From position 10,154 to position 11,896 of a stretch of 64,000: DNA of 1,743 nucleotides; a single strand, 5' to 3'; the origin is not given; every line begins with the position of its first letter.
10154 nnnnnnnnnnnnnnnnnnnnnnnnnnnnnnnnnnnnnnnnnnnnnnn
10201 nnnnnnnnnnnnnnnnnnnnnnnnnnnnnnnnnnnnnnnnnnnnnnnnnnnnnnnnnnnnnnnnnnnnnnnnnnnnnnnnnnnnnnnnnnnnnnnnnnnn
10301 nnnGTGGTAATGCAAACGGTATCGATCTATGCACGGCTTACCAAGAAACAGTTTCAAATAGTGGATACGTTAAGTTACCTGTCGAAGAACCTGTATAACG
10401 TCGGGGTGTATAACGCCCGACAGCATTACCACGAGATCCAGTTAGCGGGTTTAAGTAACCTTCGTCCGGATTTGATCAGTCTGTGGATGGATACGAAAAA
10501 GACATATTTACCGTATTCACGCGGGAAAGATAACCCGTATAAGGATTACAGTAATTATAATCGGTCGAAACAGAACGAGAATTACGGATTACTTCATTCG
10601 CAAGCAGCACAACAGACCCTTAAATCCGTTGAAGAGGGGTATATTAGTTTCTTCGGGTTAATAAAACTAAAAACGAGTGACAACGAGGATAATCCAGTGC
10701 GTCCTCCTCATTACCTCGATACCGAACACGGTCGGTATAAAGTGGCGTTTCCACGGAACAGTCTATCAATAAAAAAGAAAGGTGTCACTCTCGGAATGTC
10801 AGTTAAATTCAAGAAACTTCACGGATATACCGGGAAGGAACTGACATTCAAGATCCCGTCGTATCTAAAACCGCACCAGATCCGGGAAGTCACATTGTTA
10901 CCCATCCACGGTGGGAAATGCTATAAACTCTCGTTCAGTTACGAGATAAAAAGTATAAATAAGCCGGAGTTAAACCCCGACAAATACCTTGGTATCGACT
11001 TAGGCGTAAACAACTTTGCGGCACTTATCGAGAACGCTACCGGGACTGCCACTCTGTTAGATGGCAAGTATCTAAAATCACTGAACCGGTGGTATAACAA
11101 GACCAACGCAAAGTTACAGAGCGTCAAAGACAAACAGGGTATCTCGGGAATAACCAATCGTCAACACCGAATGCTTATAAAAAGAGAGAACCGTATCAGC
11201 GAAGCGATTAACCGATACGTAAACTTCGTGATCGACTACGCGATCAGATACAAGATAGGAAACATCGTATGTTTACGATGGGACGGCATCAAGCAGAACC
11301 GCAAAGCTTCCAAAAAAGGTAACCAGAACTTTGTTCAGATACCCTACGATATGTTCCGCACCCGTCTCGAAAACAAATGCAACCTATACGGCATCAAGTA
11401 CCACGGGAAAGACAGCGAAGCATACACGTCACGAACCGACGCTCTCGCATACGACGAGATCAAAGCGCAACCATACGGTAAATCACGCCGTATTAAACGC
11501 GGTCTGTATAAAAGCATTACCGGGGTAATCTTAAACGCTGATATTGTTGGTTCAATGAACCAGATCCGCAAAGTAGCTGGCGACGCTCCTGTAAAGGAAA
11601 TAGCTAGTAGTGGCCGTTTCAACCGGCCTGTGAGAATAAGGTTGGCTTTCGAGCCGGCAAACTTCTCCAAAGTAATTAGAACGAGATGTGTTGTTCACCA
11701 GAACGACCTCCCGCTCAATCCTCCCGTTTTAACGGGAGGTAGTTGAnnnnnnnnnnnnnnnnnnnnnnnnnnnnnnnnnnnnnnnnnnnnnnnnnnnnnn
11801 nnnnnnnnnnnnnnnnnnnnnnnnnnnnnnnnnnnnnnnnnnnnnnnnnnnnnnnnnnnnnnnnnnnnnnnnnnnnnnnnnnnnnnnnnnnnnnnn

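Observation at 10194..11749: TnpB-only IS element together with a 330-bp tnpB-less derivative that keeps the omega-RNA scaffold (54483-54810)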

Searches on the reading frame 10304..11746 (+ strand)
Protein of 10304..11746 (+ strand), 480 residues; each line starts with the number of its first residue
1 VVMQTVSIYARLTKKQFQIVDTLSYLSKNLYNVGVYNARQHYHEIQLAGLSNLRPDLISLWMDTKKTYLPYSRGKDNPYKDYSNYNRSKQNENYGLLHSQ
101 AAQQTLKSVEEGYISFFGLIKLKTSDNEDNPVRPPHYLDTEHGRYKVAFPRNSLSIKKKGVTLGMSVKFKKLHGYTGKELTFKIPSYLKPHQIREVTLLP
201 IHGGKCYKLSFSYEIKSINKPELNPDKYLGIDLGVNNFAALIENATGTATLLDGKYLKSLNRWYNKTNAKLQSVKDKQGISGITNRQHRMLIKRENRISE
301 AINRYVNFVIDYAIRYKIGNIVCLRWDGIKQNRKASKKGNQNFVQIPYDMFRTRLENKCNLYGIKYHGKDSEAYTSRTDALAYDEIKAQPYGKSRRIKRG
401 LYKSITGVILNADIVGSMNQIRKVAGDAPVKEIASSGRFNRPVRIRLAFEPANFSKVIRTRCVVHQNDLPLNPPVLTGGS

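Call 6: search_protein_families(library=pfam, proteins=[window:10304-11746:+], max_evalue=0.01)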
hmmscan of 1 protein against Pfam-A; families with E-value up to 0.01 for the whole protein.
window:10304-11746:+ (480 aa): 2 families
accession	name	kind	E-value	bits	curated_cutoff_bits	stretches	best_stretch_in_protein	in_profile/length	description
PF01385.25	OrfB_IS605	-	4e-16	59.7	30.5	1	211-321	2-111/120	Probable transposase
PF07282.18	Cas12f1-like_TNB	-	4e-05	24.1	26.3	1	348-419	1-59/60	Cas12f1-like, TNB domain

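Call 11: search_dna_similar(query=window:10304-11746:+, collection=phages, mode=protein)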
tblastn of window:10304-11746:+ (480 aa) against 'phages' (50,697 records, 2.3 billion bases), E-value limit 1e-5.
Records with a match: 35; places in all: 43; records where one place covers at least 80% of the query: 26.
Best place of each record, by identity: <60% 35.
By first word of the organism name: Nodularia 9; Bacteriophage 5; Helicobacter 4; Prevotella 4; Staphylococcus 4; Bacillus 2; Hyperthermophilic 2; phage 1; Bacteroides 1; uncultured 1; and 2 more.
By host as written in the record: - 10; Prevotella sp. 4; Nodularia spumigena KAC65 4; Nodularia spumigena kac68 3; Helicobacter pylori Pt11470 2; Bacillus megaterium str. ATCC 43725 2; Nodularia sp. AV2 2; Helicobacter pylori Pt11057A 1; and 7 more.
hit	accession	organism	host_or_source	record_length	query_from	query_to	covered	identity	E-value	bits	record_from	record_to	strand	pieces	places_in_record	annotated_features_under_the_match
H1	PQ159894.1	Helicobacter phage Pt11057A_1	Helicobacter pylori Pt11057A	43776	17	449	90%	30.8%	2e-40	161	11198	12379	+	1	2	putative transposase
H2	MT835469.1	Bacteriophage sp.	human fecal samples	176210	15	447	90%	30.5%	7e-41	162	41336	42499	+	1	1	record has no annotation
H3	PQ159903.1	Helicobacter phage Pt11470_2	Helicobacter pylori Pt11470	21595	11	449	91%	30.0%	5e-40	160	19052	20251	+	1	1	putative transposase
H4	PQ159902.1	Helicobacter phage Pt11470_1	Helicobacter pylori Pt11470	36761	11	449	91%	30.0%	5e-40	160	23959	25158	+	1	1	transposase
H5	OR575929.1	phage csAssE-Sib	human gut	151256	23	447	89%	29.9%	7e-33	138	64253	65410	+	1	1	RNA-guided endonuclease TnpB family protein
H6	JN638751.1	Bacillus phage G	Bacillus megaterium str. ATCC 43725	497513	16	425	85%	30.8%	1e-33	140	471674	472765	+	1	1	662: gp662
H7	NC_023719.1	Bacillus phage G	Bacillus megaterium str. ATCC 43725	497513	16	425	85%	30.8%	1e-33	140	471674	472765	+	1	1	662: transposase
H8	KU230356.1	Nodularia phage vB_NpeS-2AV2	Nodularia sp. AV2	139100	19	447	89%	28.5%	6e-35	145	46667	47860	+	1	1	hypothetical protein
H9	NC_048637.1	Nodularia phage vB_NpeS-2AV2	Nodularia sp. AV2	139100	19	447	89%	28.5%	6e-35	145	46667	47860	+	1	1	transposase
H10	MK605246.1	Nodularia phage vB_NspS-kac68v162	Nodularia spumigena kac68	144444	19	447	89%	28.5%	6e-35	145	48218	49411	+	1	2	transposase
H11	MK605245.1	Nodularia phage vB_NspS-kac68v161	Nodularia spumigena kac68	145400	19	447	89%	28.5%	6e-35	145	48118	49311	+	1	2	transposase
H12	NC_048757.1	Nodularia phage vB_NspS-kac68v161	Nodularia spumigena kac68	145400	19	447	89%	28.5%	6e-35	145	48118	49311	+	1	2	transposase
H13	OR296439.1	Bacteroides phage C3_41T2LP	Bacteroides uniformis MB20-41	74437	20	448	89%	28.5%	7e-33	138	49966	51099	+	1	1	endonuclease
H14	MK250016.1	Prevotella phage Lak-A1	Prevotella sp.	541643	15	438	88%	28.7%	2e-30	131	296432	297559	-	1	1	record has no annotation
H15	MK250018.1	Prevotella phage Lak-A1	Prevotella sp.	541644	15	438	88%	28.7%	2e-30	131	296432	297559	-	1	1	record has no annotation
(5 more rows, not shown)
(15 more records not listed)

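Call 16: find_homologous_proteins(query=window:10304-11746:+)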
Query window:10304-11746:+ (480 aa): 2248 proteins with E <= 0.001 among 8000 candidates; the best 120 are listed.
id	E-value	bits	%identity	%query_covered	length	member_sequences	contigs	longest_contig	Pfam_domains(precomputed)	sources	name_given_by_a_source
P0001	0.0e+0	1091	100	100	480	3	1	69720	PF01385.26,PF07282.19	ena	-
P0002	5.1e-261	884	80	100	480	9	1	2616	PF01385.26,PF07282.19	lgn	-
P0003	8.1e-255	864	79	100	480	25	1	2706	PF01385.26,PF07282.19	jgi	jgi:IS605 OrfB family transposase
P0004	7.8e-231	785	83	87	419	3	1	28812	PF01385.26,PF07282.19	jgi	jgi:IS605 OrfB family transposase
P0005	4.2e-224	763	73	96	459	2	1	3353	PF01385.26,PF07282.19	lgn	-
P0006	6.9e-219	746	71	100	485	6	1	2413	PF01385.26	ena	-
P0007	5.6e-209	713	70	95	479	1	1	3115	PF01385.26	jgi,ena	-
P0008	3.8e-207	707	67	100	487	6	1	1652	PF01385.26,PF07282.19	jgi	jgi:IS605 OrfB family transposase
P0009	1.0e-206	705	66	100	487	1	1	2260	PF01385.26,PF07282.19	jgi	-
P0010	7.0e-202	690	64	100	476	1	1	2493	PF01385.26,PF07282.19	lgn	-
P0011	2.0e-198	678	64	96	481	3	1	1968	PF01385.26,PF07282.19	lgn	-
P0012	3.3e-198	677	64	100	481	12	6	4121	PF01385.26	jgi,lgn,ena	-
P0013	3.7e-198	677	65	100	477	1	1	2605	PF01385.26,PF07282.19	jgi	jgi:IS605 OrfB family transposase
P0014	4.4e-185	634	66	89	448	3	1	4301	PF01385.26,PF07282.19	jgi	jgi:putative transposase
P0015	1.2e-170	587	57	95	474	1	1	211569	PF01385.26,PF07282.19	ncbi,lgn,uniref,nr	ncbi:IS200/IS605 family element transposase accessory protein TnpB [Methanoculleus sp. Afa-1]|uniref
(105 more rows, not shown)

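Call 20: find_related_loci(query=window:10304-11746:+, collection=viral_contigs, flank=3000)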
Query window:10304-11746:+ (480 aa) in viral_contigs; peptide patterns used: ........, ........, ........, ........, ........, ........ (x = any residue, [..] = any of these).
4 stretches matched a pattern; 2 encode a relative of the query (tblastn E <= 1e-3); 2 distinct loci.
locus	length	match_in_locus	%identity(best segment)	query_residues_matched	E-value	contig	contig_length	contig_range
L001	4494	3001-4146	30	17-448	6e-45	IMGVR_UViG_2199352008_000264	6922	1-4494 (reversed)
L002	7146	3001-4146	30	17-448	7e-45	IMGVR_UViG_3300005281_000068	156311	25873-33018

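Call 22: find_encoding_contigs(protein=P0001, flank=10000, max_places=3)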
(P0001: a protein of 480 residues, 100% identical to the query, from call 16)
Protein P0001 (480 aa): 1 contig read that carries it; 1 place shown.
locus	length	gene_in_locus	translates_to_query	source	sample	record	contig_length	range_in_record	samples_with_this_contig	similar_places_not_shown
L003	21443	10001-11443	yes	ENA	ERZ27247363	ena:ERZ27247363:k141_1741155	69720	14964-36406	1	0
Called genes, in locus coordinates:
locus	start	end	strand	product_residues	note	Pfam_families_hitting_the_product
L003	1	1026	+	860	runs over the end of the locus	PF02516:STT3, PF22627:AglB_core-like, PF18079:AglB_L1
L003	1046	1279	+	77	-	-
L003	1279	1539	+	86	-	-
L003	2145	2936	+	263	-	-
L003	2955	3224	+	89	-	-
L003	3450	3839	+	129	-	PF01797:Y1_Tnp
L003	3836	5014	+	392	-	PF01385:OrfB_IS605, PF07282:Cas12f1-like_TNB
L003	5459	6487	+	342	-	-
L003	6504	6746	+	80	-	-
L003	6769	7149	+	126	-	-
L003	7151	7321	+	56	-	-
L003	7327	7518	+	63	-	-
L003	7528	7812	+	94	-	-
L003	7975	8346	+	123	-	-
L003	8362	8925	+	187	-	PF10463:Peptidase_U49 (weak)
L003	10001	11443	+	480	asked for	PF01385:OrfB_IS605, PF07282:Cas12f1-like_TNB (faint)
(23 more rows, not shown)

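Call 23: find_encoding_contigs(protein=P0004, flank=3000, max_places=3)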
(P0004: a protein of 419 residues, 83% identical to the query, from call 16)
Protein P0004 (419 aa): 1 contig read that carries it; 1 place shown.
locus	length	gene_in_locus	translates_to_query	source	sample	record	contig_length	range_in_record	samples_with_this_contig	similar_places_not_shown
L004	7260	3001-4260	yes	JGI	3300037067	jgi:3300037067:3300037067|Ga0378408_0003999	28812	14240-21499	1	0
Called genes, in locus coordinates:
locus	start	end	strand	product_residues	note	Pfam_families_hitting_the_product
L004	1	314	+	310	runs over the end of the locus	PF02796:HTH_7 (faint), PF13936:HTH_38 (faint), PF18024:HTH_50 (faint)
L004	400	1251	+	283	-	PF13519:VWA_2 (weak)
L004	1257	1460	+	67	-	-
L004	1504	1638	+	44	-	-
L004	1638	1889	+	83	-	-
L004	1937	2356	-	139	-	PF01797:Y1_Tnp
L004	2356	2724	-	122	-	-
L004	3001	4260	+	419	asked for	PF01385:OrfB_IS605, PF07282:Cas12f1-like_TNB (faint)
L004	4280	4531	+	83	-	-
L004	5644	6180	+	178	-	-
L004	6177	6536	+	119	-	-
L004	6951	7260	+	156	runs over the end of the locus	PF00011:HSP20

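Call 24: find_encoding_contigs(protein=P0003, flank=1500, max_places=3)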
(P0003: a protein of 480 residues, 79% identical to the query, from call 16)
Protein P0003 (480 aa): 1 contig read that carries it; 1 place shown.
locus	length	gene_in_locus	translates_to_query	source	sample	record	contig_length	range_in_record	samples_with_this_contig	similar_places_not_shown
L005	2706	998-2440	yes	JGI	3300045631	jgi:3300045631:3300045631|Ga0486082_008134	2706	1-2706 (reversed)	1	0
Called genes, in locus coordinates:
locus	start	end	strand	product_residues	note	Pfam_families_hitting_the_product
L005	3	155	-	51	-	?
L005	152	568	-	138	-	PF01797:Y1_Tnp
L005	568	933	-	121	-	-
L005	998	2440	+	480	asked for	PF01385:OrfB_IS605, PF07282:Cas12f1-like_TNB (faint)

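Call 29: find_encoding_contigs(protein=P0006, flank=1500, max_places=2)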
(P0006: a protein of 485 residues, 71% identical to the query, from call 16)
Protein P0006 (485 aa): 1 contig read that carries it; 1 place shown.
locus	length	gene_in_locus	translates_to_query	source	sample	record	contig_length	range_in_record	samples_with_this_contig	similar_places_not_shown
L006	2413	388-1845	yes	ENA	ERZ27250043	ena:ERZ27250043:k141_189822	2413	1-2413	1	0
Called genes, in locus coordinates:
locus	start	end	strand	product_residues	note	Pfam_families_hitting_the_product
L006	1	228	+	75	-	?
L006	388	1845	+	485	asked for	PF01385:OrfB_IS605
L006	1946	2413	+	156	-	?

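Call 30: find_encoding_contigs(protein=P0012, flank=2500, max_places=6)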
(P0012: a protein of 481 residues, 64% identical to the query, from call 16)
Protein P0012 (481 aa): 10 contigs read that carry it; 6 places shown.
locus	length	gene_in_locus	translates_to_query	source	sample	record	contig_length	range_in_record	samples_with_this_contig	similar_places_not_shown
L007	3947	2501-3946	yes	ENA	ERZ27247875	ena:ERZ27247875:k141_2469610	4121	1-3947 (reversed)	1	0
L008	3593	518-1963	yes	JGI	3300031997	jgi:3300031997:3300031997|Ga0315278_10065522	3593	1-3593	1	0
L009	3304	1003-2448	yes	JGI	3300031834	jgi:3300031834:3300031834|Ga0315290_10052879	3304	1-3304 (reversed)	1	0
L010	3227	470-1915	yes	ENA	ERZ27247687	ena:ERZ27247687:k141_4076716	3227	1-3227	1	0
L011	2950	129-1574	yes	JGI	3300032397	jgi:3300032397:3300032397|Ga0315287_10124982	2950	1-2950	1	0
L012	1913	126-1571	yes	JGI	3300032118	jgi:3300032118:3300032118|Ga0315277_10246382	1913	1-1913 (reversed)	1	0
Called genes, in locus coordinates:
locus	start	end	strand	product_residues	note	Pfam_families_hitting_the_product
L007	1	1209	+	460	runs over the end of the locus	?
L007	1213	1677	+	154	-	-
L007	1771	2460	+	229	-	-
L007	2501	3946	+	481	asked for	PF01385:OrfB_IS605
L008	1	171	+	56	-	?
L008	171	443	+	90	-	PF18902:DUF5658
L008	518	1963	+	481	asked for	PF01385:OrfB_IS605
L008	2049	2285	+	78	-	-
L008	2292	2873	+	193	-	-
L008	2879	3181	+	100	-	-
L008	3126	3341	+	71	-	-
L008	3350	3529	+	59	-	-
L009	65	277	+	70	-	-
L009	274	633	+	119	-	-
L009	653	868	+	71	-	-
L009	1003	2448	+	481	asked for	PF01385:OrfB_IS605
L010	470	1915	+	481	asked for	PF01385:OrfB_IS605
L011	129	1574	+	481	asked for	PF01385:OrfB_IS605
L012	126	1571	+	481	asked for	PF01385:OrfB_IS605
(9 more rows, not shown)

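Call 31: find_encoding_contigs(protein=P0002, flank=1500, max_places=2)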
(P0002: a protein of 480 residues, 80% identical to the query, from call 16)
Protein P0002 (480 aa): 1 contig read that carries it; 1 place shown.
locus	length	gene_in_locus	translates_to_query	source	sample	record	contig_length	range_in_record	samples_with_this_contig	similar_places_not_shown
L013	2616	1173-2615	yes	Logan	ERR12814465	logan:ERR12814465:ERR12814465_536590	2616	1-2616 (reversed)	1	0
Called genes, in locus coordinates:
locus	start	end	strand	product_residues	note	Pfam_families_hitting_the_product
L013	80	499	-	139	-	PF01797:Y1_Tnp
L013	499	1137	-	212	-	-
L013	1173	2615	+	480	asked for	PF01385:OrfB_IS605, PF07282:Cas12f1-like_TNB (weak)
